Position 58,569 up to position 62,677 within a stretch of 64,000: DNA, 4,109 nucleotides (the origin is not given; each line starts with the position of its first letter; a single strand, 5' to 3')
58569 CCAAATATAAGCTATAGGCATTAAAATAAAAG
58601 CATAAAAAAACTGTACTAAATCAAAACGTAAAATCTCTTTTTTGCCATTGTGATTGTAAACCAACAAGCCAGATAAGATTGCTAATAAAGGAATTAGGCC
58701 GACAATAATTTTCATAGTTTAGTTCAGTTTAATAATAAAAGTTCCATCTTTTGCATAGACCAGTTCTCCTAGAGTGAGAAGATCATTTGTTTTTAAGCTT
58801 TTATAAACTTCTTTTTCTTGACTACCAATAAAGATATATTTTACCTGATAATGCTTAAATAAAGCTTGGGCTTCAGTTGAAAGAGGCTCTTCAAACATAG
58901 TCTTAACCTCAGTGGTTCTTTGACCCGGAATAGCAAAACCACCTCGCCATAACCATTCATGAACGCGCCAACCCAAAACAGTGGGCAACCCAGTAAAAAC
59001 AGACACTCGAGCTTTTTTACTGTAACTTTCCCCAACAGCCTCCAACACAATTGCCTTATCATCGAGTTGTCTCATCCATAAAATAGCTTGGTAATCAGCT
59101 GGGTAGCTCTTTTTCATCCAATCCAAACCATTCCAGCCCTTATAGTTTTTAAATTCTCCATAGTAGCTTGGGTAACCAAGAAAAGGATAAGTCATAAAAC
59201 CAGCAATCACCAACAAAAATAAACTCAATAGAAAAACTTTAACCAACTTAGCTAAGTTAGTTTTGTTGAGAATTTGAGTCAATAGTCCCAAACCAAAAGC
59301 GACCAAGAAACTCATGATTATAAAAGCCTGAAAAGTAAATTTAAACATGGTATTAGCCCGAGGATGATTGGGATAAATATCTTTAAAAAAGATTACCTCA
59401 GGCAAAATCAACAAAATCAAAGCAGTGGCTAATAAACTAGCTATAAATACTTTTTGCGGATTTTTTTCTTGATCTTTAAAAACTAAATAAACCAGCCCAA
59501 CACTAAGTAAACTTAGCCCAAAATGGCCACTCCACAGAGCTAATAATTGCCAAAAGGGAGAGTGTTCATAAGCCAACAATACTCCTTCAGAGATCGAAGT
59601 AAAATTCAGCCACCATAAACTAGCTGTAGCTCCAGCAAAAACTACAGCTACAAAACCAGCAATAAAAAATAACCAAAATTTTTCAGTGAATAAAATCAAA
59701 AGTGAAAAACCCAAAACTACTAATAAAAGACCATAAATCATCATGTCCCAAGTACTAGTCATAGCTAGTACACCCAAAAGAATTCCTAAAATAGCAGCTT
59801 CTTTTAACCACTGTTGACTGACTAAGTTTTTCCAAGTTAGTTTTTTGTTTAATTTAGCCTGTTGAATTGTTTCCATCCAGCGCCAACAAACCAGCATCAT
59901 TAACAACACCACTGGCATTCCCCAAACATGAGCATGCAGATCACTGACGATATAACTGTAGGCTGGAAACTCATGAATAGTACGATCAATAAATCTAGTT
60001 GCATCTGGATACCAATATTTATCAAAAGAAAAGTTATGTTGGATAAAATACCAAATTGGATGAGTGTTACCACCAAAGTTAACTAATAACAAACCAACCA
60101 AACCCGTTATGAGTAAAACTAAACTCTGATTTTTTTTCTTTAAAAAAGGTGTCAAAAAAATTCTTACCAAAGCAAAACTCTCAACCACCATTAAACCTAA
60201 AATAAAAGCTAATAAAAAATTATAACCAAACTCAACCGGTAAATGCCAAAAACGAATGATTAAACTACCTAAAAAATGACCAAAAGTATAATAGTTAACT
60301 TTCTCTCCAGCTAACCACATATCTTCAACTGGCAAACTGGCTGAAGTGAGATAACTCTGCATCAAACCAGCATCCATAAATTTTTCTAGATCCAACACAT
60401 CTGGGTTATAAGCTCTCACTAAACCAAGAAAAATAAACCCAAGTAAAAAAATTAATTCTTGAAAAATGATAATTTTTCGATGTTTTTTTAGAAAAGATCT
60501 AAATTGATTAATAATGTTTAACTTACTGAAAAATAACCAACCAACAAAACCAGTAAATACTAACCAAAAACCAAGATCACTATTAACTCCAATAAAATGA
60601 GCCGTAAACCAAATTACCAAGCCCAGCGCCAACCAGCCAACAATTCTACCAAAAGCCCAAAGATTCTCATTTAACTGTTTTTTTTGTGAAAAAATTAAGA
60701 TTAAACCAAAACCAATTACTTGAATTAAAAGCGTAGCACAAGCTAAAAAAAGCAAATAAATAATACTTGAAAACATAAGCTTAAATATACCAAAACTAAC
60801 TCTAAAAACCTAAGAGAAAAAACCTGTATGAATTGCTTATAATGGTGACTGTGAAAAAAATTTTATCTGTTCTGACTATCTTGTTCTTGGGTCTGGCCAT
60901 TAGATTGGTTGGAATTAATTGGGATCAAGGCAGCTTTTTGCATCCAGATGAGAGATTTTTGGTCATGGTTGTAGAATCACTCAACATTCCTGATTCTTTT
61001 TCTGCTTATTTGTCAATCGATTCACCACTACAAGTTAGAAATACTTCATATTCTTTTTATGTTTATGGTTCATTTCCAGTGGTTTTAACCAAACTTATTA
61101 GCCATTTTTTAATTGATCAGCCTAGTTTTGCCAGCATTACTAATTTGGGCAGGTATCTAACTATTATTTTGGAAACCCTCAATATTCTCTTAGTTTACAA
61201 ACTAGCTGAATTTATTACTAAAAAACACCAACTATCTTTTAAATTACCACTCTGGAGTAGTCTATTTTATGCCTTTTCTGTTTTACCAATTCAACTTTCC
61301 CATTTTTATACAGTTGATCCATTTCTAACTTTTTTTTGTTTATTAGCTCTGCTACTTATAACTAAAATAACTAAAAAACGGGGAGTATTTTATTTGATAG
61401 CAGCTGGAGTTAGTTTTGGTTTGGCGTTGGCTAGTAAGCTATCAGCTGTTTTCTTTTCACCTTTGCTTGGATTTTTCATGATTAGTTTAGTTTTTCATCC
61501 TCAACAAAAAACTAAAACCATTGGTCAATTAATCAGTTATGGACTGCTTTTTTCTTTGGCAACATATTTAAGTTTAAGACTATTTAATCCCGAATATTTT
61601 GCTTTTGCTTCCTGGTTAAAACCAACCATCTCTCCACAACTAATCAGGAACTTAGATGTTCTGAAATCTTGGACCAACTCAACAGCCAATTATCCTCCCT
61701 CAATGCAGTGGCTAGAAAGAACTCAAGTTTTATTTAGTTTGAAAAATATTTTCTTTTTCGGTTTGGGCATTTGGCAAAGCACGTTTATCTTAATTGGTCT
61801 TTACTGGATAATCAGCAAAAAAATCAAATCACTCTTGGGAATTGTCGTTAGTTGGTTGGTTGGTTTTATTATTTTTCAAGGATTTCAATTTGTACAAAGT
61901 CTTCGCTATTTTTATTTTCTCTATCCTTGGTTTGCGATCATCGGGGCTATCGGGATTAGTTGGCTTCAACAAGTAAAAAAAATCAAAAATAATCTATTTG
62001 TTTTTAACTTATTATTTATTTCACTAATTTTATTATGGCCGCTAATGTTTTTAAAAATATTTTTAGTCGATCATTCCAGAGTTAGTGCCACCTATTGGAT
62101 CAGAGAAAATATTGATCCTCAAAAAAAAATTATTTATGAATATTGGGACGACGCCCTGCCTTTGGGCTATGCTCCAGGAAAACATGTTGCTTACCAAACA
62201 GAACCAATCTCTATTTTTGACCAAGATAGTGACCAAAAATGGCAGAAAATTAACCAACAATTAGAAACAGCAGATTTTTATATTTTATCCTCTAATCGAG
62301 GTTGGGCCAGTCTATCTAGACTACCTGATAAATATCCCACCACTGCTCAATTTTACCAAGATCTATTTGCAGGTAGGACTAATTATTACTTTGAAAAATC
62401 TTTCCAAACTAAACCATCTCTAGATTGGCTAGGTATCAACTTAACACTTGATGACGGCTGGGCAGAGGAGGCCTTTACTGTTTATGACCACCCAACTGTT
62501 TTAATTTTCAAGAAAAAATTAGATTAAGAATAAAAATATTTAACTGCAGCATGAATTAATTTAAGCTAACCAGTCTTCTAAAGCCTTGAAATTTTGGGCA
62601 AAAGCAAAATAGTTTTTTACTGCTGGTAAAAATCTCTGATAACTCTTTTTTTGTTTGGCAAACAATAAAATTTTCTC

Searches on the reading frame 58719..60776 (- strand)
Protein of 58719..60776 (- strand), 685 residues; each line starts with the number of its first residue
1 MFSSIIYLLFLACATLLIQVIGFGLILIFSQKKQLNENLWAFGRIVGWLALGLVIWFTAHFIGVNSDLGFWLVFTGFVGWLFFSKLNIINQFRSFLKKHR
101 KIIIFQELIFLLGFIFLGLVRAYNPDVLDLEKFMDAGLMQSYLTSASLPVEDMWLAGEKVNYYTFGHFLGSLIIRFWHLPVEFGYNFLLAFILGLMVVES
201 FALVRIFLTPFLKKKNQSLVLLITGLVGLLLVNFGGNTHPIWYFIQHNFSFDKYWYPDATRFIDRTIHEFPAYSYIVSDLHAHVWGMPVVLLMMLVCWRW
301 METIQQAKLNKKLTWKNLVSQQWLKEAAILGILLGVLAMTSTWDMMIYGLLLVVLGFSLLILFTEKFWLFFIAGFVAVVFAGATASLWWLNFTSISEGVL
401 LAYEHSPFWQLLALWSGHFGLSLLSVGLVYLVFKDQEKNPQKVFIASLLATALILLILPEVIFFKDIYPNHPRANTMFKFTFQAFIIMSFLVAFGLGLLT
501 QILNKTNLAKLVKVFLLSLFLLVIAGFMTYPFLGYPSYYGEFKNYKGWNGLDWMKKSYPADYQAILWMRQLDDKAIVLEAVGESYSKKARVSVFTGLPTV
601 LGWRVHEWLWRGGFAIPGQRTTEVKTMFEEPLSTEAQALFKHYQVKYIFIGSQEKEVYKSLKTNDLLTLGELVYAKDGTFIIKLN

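Call 16: search_protein_families(library=pfam, proteins=[window:58719-60776:-])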
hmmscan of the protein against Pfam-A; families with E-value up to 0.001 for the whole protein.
window:58719-60776:- (685 aa): 1 family
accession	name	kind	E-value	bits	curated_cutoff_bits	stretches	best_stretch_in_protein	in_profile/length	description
PF10060.15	DUF2298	-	5.3e-72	243.8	27.8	2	52-429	3-386/488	Uncharacterized membrane protein (DUF2298)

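Call 40: find_encoding_contigs(protein=window:58719-60776:-, flank=10000, max_places=3)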
Protein window:58719-60776:- (685 aa): 1 contig read that carries it; 1 place shown.
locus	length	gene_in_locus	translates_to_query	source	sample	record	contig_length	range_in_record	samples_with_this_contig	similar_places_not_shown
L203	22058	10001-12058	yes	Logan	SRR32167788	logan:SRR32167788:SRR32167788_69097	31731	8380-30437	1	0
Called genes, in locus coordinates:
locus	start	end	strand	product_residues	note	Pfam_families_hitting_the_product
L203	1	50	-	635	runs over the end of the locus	PF00580:UvrD-helicase, PF13245:AAA_19, PF01443:Viral_helicase1 (faint), PF13361:UvrD_C, PF13538:UvrD_C_2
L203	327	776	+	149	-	-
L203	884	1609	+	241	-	PF00121:TIM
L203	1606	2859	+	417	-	PF02366:PMT, PF13231:PMT_2, PF16192:PMT_4TMC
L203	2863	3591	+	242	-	PF13641:Glyco_tranf_2_3 (weak), PF00535:Glycos_transf_2, PF10111:Glyco_tranf_2_2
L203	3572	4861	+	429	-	PF00070:Pyr_redox (faint), PF01266:DAO, PF07992:Pyr_redox_2 (faint), PF13450:NAD_binding_8, PF01593:Amino_oxidase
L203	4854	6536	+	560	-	-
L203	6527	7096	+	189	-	-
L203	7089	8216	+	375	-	PF20706:GT4-conflict, PF00534:Glycos_transf_1, PF13692:Glyco_trans_1_4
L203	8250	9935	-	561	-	PF02366:PMT, PF13231:PMT_2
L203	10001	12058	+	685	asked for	PF10060:DUF2298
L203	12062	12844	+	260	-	-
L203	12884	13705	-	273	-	PF04402:SIMPL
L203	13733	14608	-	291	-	PF08308:PEGA (faint), PF08239:SH3_3 (weak)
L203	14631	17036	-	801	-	PF02190:LON_substr_bdg, PF07728:AAA_5 (weak), PF00004:AAA, PF22667:Lon_lid, PF05362:Lon_C, PF13541:ChlI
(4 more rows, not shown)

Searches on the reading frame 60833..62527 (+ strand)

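Call 16: search_protein_families(library=pfam, proteins=[window:60833-62527:+])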
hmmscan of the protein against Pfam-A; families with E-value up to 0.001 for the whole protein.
window:60833-62527:+ (564 aa): 2 families
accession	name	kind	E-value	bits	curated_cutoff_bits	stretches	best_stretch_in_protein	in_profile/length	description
PF02366.24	PMT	-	1.9e-10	41.1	22.7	1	107-245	86-224/245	Dolichyl-phosphate-mannose-protein mannosyltransferase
PF13231.12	PMT_2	-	5.9e-09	36.8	26.1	1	107-224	25-136/160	Dolichyl-phosphate-mannose-protein mannosyltransferase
